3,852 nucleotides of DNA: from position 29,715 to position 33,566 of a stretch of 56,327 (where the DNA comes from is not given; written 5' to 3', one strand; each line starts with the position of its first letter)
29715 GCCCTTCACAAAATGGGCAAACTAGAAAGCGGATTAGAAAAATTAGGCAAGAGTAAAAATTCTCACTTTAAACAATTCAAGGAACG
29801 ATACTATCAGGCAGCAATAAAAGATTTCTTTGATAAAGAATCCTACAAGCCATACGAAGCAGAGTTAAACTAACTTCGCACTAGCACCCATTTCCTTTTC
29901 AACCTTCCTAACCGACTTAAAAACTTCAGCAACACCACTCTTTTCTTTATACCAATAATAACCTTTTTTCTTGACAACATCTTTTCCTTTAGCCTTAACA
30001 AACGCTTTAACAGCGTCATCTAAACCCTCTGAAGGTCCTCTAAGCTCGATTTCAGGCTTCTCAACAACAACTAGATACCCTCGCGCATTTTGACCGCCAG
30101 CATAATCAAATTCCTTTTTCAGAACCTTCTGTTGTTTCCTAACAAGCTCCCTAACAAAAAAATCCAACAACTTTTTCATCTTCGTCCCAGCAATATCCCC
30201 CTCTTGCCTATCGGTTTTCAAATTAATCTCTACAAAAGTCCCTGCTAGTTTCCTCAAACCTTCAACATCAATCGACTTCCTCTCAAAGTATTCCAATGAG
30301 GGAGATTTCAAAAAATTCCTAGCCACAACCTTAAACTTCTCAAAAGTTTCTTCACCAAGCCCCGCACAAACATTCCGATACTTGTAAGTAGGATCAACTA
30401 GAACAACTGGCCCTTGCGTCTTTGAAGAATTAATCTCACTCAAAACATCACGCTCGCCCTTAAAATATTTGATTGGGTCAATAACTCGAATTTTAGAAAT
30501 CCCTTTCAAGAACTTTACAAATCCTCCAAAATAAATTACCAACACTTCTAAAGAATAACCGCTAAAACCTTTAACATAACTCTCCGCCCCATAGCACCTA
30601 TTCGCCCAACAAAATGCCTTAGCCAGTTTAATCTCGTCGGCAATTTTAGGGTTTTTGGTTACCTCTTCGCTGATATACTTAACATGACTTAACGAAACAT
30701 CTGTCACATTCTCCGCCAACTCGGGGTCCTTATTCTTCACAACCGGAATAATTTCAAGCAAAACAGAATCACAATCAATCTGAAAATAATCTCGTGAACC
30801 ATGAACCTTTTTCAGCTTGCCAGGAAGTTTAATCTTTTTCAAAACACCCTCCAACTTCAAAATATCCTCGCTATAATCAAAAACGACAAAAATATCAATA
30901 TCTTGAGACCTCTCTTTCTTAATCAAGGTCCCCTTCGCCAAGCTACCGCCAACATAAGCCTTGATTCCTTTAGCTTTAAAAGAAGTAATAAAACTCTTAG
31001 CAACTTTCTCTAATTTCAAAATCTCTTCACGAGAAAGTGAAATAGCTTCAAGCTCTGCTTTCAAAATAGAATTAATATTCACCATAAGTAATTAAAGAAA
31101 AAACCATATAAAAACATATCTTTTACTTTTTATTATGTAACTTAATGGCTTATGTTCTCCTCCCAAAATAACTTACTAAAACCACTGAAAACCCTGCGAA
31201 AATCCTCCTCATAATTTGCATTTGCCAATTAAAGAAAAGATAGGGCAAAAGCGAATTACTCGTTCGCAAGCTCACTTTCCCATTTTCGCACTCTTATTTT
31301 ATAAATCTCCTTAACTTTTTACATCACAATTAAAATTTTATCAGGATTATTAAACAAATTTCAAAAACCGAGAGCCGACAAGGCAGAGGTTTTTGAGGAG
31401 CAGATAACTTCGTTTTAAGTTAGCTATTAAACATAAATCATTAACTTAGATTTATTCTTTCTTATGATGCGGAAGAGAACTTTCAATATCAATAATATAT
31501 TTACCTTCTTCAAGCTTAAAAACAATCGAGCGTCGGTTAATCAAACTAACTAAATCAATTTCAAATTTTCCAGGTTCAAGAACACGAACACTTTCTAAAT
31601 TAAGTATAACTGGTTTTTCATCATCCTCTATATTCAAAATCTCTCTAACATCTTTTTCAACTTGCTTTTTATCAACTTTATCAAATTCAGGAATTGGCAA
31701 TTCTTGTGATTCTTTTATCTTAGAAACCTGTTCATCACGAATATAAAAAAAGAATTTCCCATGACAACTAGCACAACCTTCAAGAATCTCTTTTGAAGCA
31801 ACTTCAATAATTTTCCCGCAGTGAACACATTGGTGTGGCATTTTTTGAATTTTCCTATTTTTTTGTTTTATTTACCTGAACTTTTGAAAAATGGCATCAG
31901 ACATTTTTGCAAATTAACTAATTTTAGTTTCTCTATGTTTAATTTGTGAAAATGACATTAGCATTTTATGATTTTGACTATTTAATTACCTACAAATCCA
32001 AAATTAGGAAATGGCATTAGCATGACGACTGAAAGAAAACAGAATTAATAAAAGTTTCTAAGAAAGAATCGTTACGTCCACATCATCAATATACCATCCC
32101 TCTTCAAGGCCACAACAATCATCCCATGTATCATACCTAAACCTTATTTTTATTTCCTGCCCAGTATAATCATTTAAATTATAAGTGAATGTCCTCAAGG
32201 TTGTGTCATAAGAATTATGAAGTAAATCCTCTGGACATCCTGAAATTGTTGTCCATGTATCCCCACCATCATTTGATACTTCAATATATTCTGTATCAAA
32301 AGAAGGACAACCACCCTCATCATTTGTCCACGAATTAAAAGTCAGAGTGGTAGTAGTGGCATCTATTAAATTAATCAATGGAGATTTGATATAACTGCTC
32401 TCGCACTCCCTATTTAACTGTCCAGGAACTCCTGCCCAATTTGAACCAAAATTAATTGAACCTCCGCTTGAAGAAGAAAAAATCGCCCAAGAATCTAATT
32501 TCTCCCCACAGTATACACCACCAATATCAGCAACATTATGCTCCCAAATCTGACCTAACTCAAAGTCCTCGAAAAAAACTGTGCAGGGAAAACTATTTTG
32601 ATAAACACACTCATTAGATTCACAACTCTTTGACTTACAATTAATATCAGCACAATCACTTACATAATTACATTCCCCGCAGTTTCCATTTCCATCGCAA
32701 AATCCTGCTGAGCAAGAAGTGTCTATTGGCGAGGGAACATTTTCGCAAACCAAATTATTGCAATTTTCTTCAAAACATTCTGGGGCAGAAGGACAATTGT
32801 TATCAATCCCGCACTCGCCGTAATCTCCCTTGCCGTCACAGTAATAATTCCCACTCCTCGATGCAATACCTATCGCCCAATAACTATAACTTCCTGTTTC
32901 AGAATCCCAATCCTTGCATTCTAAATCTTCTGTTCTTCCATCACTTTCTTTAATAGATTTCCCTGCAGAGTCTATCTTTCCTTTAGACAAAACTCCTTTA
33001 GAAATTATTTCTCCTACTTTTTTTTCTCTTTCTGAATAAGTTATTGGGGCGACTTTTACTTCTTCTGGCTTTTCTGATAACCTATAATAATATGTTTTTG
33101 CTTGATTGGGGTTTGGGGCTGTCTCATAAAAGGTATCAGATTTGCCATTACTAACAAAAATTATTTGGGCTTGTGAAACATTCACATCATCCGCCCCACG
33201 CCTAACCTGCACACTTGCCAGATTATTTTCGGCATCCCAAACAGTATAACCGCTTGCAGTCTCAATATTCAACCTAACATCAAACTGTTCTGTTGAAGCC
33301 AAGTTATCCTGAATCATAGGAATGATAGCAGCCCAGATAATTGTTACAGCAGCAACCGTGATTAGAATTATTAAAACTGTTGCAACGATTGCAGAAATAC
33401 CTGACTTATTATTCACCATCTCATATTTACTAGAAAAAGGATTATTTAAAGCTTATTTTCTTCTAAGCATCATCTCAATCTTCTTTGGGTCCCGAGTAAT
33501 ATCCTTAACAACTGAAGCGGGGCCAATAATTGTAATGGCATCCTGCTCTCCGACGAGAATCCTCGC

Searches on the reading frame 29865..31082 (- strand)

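Call 37: search_protein_families(library=pfam, proteins=[window:29865-31082:-], max_evalue=0.001)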
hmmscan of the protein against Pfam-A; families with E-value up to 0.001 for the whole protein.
window:29865-31082:- (405 aa): 3 families
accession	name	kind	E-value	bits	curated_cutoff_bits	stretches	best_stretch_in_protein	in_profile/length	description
PF09249.16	tRNA_NucTransf2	-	5.3e-26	91.5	27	1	149-267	1-113/113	tRNA nucleotidyltransferase, second domain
PF01909.29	NTP_transf_2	-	8.9e-06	26.5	21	1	26-95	3-66/93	Nucleotidyltransferase domain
PF18144.7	SMODS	-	0.00023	21.9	26.5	1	1-119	1-135/164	Second Messenger Oligonucleotide or Dinucleotide Synthetase domain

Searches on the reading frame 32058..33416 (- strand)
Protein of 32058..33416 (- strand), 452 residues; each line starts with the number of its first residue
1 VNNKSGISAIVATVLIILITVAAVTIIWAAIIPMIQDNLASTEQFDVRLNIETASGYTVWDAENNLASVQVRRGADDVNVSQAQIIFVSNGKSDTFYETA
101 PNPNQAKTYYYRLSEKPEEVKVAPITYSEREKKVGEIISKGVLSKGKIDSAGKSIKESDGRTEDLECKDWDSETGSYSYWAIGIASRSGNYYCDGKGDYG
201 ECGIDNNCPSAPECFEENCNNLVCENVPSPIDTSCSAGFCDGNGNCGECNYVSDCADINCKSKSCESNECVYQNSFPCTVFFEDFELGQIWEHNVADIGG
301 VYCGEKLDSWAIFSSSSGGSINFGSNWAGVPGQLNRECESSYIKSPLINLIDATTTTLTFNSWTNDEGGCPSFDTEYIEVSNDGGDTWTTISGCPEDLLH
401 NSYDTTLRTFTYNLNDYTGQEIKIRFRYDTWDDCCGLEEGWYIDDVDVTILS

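Call 37: search_protein_families(library=pfam, proteins=[window:32058-33416:-], max_evalue=0.001)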
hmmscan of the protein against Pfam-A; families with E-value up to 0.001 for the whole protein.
window:32058-33416:- (452 aa): 2 families
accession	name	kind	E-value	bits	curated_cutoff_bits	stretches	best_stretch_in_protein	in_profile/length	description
PF20773.4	InhA-like_MAM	-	8.5e-09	35.6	26.9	1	347-450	56-164/191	Immune inhibitor A-like, MAM domain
PF21471.3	Reelin_subrepeat-B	-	0.00078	19.7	27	0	376-447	60-125/127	Reelin subrepeat B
